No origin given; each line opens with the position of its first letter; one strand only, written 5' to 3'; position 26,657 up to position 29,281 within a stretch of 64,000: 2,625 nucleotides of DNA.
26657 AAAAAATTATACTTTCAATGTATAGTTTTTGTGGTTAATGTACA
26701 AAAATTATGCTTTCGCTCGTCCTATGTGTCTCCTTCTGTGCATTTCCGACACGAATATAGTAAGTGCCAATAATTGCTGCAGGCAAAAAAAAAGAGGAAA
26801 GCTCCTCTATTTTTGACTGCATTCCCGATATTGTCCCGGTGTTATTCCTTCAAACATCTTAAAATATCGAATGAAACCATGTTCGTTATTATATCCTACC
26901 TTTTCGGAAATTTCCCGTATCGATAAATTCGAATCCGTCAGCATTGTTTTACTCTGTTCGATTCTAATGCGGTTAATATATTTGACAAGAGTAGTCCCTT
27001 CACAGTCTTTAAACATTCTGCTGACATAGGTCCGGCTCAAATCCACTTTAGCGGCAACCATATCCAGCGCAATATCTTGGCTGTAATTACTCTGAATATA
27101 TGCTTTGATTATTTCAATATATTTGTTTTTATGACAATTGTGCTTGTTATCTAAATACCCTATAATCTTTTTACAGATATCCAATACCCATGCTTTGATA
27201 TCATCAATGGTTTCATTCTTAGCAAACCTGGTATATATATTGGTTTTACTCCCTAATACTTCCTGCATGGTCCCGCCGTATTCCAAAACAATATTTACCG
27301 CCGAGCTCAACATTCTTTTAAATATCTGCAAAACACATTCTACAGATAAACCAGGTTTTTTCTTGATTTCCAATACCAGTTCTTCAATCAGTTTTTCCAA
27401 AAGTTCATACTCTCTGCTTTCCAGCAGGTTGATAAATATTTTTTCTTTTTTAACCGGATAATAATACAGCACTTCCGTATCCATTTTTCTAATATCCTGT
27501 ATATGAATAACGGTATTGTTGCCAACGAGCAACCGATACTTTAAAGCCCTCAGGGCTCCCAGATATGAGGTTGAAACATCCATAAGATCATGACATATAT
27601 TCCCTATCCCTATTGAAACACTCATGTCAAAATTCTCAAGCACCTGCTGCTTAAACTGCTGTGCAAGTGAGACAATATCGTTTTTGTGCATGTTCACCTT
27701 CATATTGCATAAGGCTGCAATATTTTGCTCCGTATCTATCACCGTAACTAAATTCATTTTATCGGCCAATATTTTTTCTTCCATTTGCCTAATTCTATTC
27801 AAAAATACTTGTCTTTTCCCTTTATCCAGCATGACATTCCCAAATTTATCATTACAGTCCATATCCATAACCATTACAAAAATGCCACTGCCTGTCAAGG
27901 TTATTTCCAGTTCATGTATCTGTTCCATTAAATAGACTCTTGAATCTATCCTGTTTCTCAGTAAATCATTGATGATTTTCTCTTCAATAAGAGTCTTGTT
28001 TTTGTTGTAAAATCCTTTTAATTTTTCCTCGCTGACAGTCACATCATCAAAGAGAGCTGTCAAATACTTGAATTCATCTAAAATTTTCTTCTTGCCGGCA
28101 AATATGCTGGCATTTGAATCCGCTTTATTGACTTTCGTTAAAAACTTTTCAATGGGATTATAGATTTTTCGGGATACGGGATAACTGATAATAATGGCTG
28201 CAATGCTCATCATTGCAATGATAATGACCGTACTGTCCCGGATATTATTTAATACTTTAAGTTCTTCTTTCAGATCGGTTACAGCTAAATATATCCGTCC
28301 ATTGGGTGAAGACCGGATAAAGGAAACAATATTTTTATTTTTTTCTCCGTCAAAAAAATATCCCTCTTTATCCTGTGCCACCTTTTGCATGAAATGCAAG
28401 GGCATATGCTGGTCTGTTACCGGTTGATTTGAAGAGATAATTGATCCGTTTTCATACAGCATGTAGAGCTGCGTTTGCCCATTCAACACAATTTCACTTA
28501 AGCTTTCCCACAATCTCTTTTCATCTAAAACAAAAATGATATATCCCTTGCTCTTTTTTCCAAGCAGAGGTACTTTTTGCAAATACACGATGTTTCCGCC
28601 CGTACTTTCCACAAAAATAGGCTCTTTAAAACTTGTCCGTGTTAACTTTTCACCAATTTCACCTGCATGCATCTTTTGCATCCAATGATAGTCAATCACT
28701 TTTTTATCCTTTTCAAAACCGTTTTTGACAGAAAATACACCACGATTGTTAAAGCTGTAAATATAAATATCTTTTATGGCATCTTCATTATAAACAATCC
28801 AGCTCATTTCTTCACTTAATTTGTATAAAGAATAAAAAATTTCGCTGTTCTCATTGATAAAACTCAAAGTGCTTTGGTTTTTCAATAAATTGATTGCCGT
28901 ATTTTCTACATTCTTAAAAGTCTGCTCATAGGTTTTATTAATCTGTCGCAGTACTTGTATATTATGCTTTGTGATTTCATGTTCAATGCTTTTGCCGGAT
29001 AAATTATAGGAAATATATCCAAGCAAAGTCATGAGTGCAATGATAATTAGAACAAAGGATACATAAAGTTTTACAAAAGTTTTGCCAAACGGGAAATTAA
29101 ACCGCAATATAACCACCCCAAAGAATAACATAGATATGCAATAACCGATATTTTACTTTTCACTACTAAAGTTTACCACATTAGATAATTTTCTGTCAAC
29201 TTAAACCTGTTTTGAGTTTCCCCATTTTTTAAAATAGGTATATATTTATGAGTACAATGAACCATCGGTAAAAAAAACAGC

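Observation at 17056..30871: Gram-positive polysaccharide-utilisation-type locus for a sulfated glycan: secreted LamG-GH2 enzyme, Lpl-type ABC importer and two cytoplasmic Cys-type sulfatases, with no maturase or ATPase encoded locally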

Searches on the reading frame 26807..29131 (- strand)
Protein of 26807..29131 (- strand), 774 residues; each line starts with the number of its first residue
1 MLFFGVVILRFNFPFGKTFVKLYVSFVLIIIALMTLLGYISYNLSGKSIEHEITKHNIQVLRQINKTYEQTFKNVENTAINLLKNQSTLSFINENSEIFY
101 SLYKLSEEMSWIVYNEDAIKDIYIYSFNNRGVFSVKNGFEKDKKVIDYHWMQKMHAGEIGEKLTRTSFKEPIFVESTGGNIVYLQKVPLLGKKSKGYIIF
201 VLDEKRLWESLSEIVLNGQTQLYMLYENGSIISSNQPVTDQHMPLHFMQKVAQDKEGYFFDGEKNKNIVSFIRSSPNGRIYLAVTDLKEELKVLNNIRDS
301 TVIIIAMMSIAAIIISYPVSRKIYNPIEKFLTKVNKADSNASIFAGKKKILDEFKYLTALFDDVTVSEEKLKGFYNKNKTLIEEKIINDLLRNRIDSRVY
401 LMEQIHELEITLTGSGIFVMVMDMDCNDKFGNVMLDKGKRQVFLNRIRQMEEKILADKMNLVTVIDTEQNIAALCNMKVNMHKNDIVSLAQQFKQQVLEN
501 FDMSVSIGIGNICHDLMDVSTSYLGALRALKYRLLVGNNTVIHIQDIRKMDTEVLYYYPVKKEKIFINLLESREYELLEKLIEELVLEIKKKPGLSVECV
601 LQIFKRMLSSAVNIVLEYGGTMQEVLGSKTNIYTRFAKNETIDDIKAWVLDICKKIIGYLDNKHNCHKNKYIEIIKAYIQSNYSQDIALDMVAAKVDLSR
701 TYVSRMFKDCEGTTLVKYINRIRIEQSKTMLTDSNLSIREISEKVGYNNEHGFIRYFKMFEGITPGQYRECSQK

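Call 3: search_protein_families(library=pfam, proteins=[window:26807-29131:-])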
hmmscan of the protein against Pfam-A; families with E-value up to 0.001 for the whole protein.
window:26807-29131:- (774 aa): 4 families
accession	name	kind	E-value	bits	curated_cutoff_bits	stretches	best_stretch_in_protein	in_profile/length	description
PF12833.13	HTH_18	-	6e-20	71.8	33.6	1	693-770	2-79/80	Helix-turn-helix domain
PF02743.24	dCache_1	-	8.8e-11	42.2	45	1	49-269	3-225/240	Cache domain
PF00165.29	HTH_AraC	-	6.4e-10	39.4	26.6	1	733-769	6-41/42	Bacterial regulatory helix-turn-helix proteins, AraC family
PF17853.6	GGDEF_2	-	2.7e-07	31.2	24.5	1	400-531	7-115/116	GGDEF-like domain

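Call 4: search_protein_families(library=ncbifam, proteins=[window:26807-29131:-])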
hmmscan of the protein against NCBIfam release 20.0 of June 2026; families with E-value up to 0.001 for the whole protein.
window:26807-29131:- (774 aa): 27 families (the best 25 are shown)
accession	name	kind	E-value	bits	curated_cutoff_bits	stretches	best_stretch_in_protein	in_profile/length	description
NF047455.1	TF_Staph_AryK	equivalog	3.5e-24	85.1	850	1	654-773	136-260/759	transcriptional regulator AryK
NF047788.1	TransRegPocR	equivalog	5.8e-19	68.5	500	1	665-772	185-291/296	transcriptional regulator PocR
NF007693.0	PRK10371.1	equivalog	1.3e-17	64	253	1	661-773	189-301/309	transcriptional regulator MelR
TIGR04094.1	adjacent_YSIRK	equivalog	1.8e-16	60.1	200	1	664-769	279-383/383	YSIRK-targeted surface antigen transcriptional regulator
NF007860.0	PRK10572.1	equivalog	3.5e-16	58.9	208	1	668-773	181-286/292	arabinose operon transcriptional regulator AraC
NF049932.1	TranspRegBtr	equivalog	2.1e-14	53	900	1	644-769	143-263/531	bacillibactin transport transcriptional regulator Btr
NF006902.0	PRK09393.1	equivalog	2.3e-12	46.8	425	1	674-771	224-321/327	transcriptional regulator FtrA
NF007584.0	PRK10219.1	equivalog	2.9e-12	46.9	174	1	668-770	3-105/107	superoxide response transcriptional regulator SoxS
NF012144.2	ramA_TF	equivalog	5.4e-12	46.1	180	1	670-770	5-105/108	RamA family antibiotic efflux transcriptional regulator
NF010028.0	PRK13503.1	equivalog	3.3e-11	43.1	288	1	665-770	166-271/278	HTH-type transcriptional activator RhaS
NF052371.1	TransRegGbdRPseu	equivalog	8e-11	41.6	480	1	667-772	223-327/365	choline metabolism transcriptional regulator GbdR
NF050186.1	TransRegGliRPseudo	equivalog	1.1e-09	38.2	570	1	691-771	257-336/338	AraC family transcriptional regulator GliR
NF040475.1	chlor_reg_RclR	equivalog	1.1e-09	38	400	1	687-770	194-277/284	reactive chlorine-specific transcriptional regulator RclR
NF011701.0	PRK15121.1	equivalog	1.3e-09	38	426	1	675-771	10-106/289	MDR efflux pump AcrAB transcriptional activator RobA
NF012198.0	MarA_TF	equivalog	2.8e-09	37.2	250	1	672-770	11-109/124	MDR efflux pump AcrAB transcriptional activator MarA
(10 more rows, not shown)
